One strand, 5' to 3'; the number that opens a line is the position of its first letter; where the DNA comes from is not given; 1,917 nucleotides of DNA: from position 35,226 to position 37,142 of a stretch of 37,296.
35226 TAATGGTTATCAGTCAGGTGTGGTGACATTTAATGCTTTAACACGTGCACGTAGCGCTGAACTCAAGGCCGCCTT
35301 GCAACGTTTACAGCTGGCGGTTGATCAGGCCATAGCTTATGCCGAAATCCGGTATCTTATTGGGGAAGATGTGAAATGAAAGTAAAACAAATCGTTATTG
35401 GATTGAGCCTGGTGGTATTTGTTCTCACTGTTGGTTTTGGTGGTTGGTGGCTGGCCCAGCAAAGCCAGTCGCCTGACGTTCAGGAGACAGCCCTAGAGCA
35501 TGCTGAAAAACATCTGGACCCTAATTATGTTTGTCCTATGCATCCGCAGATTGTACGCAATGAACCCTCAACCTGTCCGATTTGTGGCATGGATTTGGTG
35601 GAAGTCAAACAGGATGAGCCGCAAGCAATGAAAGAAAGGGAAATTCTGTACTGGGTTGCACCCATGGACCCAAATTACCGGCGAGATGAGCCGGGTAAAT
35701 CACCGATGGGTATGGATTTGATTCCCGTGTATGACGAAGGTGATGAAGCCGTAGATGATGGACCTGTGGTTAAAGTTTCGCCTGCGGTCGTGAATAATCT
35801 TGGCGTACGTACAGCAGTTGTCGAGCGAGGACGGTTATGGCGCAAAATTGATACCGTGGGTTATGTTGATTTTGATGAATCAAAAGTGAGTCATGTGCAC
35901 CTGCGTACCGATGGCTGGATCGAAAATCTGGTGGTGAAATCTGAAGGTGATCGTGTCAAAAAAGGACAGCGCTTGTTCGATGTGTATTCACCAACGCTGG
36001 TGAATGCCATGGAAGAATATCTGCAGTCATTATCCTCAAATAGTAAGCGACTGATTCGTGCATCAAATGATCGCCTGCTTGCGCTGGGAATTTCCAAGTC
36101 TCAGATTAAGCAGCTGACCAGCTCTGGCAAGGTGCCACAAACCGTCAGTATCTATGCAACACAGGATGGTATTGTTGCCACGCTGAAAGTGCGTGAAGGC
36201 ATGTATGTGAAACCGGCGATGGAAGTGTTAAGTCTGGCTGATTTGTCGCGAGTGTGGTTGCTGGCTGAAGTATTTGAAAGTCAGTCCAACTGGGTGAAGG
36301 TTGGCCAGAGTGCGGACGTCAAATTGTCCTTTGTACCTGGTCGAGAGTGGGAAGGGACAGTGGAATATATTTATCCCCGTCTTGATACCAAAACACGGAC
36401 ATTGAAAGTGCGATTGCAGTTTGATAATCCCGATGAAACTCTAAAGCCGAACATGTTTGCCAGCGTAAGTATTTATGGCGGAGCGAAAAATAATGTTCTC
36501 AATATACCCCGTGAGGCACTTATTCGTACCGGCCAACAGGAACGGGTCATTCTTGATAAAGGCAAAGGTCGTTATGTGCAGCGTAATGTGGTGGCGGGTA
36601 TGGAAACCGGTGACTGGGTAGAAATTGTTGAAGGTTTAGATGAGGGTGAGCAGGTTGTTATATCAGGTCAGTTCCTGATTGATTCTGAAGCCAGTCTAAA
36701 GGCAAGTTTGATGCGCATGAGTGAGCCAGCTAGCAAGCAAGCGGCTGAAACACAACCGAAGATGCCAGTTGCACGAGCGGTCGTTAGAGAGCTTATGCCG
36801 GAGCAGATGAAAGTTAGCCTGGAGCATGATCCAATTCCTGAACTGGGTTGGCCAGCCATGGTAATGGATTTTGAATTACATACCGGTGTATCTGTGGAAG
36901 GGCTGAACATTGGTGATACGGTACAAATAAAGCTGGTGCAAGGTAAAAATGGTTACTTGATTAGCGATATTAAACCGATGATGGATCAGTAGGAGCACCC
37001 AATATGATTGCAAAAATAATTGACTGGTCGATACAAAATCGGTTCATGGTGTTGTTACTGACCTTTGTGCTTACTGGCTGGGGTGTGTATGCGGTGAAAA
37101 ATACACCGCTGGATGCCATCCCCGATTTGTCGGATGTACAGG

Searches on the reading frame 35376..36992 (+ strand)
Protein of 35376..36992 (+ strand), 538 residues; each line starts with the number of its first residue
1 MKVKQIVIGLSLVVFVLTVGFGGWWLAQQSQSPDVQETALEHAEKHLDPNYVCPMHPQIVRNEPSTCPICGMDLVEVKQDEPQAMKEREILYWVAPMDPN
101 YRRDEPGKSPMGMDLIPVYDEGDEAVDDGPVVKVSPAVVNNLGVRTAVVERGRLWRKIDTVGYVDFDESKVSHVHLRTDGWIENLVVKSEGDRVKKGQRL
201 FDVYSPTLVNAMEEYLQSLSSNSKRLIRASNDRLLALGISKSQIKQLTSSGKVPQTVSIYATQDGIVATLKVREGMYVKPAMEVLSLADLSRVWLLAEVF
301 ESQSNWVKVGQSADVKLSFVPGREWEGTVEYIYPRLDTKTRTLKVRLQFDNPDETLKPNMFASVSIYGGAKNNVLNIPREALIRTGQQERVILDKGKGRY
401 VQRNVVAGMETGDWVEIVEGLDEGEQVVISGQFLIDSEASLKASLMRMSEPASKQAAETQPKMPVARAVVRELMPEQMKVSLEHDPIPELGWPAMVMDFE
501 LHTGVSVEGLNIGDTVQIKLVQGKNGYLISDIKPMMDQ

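Call 84: search_protein_families(library=pfam, proteins=[window:35376-36992:+], max_evalue=0.00001)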
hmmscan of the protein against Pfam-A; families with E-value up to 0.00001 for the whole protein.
window:35376-36992:+ (538 aa): 4 families
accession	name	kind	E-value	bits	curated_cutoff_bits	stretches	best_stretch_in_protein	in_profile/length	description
PF16576.10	HlyD_D23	-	1e-83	280.3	30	1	154-362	2-214/214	Barrel-sandwich domain of CusB or HlyD membrane-fusion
PF19335.5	HMBD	-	4.3e-22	78.2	23.6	2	50-77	1-28/28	Heavy metal binding domain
PF13437.12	HlyD_3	-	1.6e-19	71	22.2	1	259-358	2-105/106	HlyD family secretion protein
PF11604.15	CusF_Ec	-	8.7e-19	67.6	27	1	466-534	4-72/72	Copper binding periplasmic protein CusF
